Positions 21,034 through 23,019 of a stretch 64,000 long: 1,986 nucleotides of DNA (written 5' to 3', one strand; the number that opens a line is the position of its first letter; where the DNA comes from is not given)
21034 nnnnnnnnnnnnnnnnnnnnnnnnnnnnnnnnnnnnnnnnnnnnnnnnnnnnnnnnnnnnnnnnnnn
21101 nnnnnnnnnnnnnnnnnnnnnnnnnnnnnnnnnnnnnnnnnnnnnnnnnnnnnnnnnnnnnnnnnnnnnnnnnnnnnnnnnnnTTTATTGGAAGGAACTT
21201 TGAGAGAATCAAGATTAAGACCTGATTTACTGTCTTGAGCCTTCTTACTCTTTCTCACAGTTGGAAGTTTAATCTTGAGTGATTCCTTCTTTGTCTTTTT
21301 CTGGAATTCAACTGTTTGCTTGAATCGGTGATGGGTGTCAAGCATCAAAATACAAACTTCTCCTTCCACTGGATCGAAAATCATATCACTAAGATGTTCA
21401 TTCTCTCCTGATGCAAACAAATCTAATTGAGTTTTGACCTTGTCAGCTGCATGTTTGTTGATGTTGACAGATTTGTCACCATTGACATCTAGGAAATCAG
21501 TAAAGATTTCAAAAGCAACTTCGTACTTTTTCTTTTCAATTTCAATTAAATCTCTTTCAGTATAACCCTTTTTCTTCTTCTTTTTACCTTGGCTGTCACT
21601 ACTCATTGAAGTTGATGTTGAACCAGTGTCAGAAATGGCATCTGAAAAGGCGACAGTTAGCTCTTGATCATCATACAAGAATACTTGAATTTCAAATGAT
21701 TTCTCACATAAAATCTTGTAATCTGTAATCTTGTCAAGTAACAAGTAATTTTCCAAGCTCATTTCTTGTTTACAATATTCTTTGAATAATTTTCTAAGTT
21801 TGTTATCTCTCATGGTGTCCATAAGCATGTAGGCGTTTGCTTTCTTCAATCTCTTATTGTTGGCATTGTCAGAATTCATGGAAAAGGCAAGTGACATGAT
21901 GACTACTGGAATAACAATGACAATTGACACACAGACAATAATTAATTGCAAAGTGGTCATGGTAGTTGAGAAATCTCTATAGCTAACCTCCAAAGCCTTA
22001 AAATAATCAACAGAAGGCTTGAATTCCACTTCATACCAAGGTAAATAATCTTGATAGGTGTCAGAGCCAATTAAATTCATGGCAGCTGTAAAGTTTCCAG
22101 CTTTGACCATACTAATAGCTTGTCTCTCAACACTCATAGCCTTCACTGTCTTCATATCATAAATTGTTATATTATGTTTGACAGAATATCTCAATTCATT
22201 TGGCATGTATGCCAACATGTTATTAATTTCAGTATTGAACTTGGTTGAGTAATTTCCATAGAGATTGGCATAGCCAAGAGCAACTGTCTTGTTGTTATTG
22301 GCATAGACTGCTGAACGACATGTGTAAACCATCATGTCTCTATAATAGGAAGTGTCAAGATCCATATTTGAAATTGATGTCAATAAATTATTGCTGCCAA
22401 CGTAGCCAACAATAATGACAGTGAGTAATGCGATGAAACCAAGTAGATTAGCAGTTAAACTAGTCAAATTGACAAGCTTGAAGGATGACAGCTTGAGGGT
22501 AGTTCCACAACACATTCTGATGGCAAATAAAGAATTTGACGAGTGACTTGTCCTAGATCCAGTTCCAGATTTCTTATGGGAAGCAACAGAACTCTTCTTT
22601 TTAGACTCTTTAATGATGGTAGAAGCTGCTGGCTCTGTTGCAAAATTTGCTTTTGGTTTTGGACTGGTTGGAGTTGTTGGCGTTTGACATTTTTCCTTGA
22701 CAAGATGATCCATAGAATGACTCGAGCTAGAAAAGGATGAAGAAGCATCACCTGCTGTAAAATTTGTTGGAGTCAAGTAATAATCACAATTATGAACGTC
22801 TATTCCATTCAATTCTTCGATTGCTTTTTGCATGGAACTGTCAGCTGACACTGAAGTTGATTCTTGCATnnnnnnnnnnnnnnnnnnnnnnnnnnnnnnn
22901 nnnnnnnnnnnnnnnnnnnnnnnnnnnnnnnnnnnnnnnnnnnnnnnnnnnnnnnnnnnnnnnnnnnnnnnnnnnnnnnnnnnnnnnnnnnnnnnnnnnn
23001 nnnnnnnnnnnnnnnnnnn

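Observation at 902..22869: Two paralogous 'periplasmic-sensor-like' two-TM proteins with cytoplasmic RGS domains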

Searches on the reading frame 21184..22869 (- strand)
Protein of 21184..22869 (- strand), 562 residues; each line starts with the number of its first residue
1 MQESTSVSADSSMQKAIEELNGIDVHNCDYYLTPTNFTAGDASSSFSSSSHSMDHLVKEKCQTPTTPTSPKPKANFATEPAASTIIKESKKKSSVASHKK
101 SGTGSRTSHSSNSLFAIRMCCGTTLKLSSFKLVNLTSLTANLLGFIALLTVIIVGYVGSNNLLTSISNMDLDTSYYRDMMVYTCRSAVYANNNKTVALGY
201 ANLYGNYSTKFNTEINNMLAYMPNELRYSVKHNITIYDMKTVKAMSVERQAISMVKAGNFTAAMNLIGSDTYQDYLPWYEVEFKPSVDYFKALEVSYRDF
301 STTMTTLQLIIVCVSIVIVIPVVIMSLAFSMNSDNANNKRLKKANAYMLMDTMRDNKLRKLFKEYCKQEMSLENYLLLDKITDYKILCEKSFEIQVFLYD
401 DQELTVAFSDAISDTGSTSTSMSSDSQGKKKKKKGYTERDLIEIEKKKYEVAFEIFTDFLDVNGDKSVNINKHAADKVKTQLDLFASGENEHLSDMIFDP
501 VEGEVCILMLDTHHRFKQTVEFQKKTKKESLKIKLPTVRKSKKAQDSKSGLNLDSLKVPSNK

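Call 6: search_protein_families(library=pfam, proteins=[window:21184-22869:-], max_evalue=1)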
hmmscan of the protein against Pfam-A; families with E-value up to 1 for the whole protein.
window:21184-22869:- (562 aa): 3 families
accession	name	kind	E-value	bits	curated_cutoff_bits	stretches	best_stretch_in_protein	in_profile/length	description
PF00615.24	RGS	-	1e-06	29.6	23.9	1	352-522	5-114/117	Regulator of G protein signaling domain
PF01507.26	PAPS_reduct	-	0.071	13.6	22.5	1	505-548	26-70/175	Phosphoadenosine phosphosulfate reductase domain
PF22585.3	Sialidase-like_CBM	-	0.08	13.3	27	1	391-457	44-108/156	Sialidase-like, CBM domain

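Call 7: find_homologous_proteins(query=window:21184-22869:-)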
Query window:21184-22869:- (562 aa): 11 proteins with E <= 0.001 among 8000 candidates.
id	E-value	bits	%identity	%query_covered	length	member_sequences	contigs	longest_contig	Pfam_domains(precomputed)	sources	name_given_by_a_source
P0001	0.0e+0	1228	100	100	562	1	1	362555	PF00615.25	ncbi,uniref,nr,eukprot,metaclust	ncbi:predicted protein [Naegleria gruberi]|uniref:Predicted protein n=1 Tax=Naegleria gruberi TaxID=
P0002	2.5e-170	586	52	99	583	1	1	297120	PF00615.25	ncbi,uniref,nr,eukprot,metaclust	ncbi:predicted protein [Naegleria gruberi]|uniref:Predicted protein n=1 Tax=Naegleria gruberi TaxID=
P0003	3.8e-132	460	49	81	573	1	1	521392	PF00615.25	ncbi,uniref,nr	ncbi:hypothetical protein C9374_007672 [Naegleria lovaniensis]|uniref:RGS domain-containing protein 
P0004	5.0e-132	459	49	77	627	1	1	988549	PF00615.25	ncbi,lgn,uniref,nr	ncbi:hypothetical protein FDP41_010455 [Naegleria fowleri]|uniref:RGS domain-containing protein n=1 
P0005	9.9e-131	455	49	77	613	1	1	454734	PF00615.25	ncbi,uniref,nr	ncbi:hypothetical protein C9374_009018 [Naegleria lovaniensis]|uniref:RGS domain-containing protein 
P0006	4.9e-115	403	49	71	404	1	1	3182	PF00615.25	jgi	-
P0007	1.8e-114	402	46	83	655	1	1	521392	PF00615.25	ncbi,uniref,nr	ncbi:hypothetical protein C9374_007673 [Naegleria lovaniensis]|uniref:RGS domain-containing protein 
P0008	3.8e-112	394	44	90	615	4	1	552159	PF00615.25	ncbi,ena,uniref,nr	ncbi:hypothetical protein FDP41_008207 [Naegleria fowleri]|uniref:RGS domain-containing protein n=1 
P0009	1.3e-111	392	40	85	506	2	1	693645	PF00615.25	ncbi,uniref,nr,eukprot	ncbi:hypothetical protein NAEGRDRAFT_78455 [Naegleria gruberi]|uniref:RGS domain-containing protein 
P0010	1.3e-105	372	43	79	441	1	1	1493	-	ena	-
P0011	3.2e-103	364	42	79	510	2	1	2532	PF00615.25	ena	-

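Call 72: find_encoding_contigs(protein=P0002, flank=10000, max_places=2)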
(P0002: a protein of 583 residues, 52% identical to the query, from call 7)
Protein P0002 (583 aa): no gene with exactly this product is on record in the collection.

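Call 73: find_encoding_contigs(protein=P0003, flank=10000, max_places=2)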
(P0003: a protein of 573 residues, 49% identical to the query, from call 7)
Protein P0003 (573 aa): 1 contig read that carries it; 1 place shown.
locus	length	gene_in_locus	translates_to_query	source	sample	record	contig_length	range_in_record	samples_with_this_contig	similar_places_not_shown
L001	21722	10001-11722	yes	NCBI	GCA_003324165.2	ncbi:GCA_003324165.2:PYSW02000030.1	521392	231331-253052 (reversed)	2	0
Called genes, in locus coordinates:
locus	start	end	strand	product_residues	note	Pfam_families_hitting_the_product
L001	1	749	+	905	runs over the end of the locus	-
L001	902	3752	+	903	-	PF05406:WGR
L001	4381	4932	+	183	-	PF00293:NUDIX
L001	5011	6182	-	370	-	PF07986:TBCC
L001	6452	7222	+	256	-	PF00702:Hydrolase, PF13419:HAD_2 (weak)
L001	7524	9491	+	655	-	PF00615:RGS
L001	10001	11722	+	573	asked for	PF00615:RGS (weak)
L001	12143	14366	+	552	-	PF00069:Pkinase, PF07714:PK_Tyr_Ser-Thr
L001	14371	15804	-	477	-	PF13091:PLDc_2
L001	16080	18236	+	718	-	-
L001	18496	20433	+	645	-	PF00646:F-box (weak), PF12937:F-box-like, PF09234:DUF1963 (weak)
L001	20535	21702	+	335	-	PF07722:Peptidase_C26, PF00117:GATase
